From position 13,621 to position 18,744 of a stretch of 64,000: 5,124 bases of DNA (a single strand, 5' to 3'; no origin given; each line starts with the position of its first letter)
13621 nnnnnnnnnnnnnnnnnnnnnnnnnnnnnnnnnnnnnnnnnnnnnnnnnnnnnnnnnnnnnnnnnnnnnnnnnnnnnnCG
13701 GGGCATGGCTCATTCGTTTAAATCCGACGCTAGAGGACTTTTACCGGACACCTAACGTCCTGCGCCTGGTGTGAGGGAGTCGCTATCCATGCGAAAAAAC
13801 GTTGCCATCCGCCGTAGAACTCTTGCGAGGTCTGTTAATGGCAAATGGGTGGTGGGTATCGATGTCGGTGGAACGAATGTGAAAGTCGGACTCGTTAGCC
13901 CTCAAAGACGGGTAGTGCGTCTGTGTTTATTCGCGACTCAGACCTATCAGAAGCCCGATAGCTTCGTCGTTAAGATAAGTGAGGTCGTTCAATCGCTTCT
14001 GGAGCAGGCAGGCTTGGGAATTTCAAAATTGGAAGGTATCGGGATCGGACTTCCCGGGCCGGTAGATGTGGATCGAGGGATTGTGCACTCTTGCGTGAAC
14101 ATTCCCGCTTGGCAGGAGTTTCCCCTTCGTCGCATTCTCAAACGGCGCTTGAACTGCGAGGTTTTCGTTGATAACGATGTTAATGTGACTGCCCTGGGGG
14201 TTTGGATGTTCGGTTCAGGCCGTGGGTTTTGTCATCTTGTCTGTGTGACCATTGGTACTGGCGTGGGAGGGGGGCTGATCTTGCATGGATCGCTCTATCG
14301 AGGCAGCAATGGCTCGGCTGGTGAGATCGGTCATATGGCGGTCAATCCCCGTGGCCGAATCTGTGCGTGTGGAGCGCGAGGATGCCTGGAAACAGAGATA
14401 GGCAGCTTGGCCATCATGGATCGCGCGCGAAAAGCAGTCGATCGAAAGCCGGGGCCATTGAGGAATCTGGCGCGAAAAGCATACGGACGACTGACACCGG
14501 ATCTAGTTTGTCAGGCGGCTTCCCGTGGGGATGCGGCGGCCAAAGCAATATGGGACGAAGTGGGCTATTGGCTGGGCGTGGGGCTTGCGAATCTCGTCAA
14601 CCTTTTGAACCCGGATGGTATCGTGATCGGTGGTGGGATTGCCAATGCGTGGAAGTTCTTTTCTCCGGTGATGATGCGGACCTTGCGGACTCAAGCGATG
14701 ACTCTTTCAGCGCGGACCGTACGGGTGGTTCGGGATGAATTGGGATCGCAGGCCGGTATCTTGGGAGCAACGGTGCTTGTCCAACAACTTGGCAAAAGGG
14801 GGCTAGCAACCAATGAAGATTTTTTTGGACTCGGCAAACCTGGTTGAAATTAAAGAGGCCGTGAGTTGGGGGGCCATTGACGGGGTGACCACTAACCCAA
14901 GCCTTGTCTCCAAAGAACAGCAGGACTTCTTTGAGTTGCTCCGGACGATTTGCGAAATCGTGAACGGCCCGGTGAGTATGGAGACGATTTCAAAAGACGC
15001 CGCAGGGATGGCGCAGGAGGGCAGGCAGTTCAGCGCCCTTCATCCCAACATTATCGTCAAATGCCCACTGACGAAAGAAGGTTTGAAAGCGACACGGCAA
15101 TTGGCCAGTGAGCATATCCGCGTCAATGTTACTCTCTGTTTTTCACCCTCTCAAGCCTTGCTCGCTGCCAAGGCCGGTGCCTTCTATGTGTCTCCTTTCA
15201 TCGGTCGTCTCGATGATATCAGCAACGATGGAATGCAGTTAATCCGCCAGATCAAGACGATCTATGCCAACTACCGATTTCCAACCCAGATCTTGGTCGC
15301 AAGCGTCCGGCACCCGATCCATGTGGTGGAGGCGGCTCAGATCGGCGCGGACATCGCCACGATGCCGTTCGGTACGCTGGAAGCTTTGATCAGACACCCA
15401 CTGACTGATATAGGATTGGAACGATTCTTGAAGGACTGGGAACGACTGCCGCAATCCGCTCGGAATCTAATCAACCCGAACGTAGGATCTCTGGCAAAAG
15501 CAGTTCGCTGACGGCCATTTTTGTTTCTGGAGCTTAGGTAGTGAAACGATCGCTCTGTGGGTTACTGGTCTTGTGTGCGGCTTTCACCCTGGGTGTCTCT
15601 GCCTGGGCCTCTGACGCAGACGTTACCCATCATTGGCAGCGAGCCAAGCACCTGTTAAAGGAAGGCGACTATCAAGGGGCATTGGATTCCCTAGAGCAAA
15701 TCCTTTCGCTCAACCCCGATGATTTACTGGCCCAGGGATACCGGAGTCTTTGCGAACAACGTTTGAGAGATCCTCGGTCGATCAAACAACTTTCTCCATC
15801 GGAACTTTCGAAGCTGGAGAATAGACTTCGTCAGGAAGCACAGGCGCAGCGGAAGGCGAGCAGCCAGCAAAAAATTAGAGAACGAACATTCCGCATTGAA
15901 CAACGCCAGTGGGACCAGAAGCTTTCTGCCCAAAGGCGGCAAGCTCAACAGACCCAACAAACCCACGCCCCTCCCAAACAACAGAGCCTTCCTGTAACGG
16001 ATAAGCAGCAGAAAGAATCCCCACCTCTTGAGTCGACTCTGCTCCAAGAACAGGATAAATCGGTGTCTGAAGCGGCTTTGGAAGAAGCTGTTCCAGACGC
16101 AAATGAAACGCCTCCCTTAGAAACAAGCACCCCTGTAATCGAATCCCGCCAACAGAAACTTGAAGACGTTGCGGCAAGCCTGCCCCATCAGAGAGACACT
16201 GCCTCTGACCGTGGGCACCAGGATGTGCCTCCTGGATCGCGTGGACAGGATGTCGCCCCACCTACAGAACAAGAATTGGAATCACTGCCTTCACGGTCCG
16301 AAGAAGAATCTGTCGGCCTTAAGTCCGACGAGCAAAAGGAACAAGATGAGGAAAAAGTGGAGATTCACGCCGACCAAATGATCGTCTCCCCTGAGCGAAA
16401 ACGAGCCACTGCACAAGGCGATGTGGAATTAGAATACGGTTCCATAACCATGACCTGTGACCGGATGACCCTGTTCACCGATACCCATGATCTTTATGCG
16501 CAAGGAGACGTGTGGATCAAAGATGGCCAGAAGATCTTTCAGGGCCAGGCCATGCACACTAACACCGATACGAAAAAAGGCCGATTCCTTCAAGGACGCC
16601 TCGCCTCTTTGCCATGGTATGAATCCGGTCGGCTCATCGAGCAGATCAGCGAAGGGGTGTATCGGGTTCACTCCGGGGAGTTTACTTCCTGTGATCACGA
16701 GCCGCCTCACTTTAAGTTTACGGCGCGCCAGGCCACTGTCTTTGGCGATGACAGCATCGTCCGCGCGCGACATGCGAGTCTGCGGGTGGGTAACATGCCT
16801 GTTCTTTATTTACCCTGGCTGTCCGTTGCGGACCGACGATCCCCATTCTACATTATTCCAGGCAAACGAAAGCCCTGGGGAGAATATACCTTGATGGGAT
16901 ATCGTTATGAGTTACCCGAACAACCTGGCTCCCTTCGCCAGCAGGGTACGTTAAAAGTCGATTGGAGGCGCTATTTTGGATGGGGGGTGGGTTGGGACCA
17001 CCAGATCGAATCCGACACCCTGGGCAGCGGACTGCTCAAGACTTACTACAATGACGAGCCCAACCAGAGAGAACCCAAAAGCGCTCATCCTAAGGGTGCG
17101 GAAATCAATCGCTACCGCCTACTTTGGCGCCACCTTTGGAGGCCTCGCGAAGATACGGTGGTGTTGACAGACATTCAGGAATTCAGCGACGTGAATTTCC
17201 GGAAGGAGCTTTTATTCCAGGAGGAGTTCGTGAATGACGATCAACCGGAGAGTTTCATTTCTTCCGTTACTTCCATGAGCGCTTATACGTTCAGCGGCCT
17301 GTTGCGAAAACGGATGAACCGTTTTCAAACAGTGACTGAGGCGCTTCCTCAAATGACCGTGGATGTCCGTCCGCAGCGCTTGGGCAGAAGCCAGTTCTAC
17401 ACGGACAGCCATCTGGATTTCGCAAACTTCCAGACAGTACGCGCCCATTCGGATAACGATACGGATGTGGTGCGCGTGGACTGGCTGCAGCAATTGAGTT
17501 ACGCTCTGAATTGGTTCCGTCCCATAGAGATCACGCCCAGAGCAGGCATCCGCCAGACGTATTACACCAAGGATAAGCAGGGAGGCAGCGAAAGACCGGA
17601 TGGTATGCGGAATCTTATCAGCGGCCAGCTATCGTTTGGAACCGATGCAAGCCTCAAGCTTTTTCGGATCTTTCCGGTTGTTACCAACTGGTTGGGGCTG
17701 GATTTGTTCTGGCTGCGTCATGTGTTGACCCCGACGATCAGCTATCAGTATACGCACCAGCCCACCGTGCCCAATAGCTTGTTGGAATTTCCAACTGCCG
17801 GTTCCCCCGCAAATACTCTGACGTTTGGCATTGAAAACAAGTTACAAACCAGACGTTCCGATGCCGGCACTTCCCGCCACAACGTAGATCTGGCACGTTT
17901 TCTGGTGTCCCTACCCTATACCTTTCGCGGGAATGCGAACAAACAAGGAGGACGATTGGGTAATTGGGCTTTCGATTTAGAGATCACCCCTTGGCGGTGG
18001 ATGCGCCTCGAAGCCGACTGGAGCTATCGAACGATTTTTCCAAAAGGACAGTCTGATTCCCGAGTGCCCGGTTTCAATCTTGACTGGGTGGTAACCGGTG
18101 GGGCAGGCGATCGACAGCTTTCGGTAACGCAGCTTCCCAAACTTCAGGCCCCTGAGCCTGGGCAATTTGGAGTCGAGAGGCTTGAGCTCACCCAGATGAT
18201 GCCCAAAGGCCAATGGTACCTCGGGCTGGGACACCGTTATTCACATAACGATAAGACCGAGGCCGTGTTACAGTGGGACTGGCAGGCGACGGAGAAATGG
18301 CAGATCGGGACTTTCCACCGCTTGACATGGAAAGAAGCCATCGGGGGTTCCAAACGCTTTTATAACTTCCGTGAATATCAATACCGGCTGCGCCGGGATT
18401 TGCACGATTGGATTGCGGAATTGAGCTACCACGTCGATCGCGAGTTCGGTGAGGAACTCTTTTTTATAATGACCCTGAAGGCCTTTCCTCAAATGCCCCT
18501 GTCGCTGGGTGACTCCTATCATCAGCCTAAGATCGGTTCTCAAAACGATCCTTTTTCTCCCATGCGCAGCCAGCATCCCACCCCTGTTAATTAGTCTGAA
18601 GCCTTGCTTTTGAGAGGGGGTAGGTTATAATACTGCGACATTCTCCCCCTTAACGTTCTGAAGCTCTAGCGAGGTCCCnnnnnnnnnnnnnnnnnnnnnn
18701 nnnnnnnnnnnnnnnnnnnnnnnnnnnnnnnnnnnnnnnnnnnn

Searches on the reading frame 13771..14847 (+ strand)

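Call 33: search_protein_families(library=pfam, proteins=[window:13771-14847:+], max_evalue=0.00001)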
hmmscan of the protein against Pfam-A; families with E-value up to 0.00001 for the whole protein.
window:13771-14847:+ (358 aa): 1 family
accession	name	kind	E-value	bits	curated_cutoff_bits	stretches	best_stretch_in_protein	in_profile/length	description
PF00480.26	ROK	-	6.2e-64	216.8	22.9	1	28-339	2-293/294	ROK family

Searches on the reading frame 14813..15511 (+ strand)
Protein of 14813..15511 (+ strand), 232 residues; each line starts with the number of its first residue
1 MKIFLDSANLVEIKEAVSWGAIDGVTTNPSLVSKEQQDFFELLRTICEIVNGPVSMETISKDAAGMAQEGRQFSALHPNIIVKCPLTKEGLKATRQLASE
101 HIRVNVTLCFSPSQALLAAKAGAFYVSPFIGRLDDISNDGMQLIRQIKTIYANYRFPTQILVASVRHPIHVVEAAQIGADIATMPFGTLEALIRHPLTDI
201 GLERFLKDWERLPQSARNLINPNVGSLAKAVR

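Call 34: search_protein_families(library=pfam, proteins=[window:14813-15511:+], max_evalue=0.00001)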
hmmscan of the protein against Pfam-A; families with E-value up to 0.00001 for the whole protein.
window:14813-15511:+ (232 aa): 1 family
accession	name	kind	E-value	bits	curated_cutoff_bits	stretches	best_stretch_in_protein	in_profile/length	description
PF00923.25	TAL_FSA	-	6.5e-60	203.3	27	1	3-212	1-281/285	Transaldolase/Fructose-6-phosphate aldolase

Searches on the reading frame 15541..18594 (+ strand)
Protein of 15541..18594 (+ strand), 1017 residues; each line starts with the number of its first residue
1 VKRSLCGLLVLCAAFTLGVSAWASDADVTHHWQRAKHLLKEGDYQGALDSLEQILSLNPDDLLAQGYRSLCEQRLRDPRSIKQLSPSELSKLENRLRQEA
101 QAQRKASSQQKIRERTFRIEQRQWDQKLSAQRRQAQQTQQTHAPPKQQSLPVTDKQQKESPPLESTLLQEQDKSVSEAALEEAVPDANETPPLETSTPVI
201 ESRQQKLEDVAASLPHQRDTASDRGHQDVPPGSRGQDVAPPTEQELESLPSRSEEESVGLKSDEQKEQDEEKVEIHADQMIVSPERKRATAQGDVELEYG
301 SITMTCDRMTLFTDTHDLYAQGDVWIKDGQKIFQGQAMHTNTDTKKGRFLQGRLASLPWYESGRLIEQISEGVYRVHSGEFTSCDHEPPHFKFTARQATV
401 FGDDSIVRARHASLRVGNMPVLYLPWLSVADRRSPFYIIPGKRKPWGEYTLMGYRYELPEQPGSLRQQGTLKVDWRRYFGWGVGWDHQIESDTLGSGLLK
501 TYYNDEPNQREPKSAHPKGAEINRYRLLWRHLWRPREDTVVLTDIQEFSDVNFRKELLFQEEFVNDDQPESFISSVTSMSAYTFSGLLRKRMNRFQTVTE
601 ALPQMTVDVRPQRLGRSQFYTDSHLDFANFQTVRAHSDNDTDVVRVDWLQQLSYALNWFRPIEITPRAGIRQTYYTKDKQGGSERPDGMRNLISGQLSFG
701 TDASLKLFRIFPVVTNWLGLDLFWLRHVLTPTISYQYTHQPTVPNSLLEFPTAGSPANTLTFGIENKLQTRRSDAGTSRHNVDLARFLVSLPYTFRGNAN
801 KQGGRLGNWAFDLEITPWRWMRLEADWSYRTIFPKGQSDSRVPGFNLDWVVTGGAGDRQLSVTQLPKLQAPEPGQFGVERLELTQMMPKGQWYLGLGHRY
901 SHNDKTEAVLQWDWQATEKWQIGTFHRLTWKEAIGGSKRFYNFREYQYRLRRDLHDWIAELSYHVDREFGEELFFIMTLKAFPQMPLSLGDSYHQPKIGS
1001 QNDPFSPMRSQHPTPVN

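Call 34: search_protein_families(library=pfam, proteins=[window:15541-18594:+], max_evalue=0.00001)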
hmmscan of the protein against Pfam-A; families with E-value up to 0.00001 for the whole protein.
window:15541-18594:+ (1017 aa): 0 families

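Call 58: search_protein_families(library=pfam, proteins=[window:15541-18594:+], max_evalue=0.01)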
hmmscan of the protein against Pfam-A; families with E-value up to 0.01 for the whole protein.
window:15541-18594:+ (1017 aa): 6 families
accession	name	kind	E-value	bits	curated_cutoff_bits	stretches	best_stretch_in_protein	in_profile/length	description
PF06835.18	LptC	-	7.5e-05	22.8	21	1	267-350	79-167/175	Lipopolysaccharide-assembly, LptC-related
PF03968.19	LptD_N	-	0.00032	21.3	20.4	1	274-332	1-49/113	LptA/(LptD N-terminal domain) LPS transport protein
PF07719.23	TPR_2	-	0.00033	21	27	1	31-61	4-34/34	Tetratricopeptide repeat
PF19838.5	LptD_2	-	0.00082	18.6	22.5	1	651-738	264-350/464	LptD protein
PF14559.12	TPR_19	-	0.0058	17.4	25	0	38-64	1-27/68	Tetratricopeptide repeat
PF13428.12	TPR_14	-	0.0085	17.1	23.5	0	32-64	5-37/44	Tetratricopeptide repeat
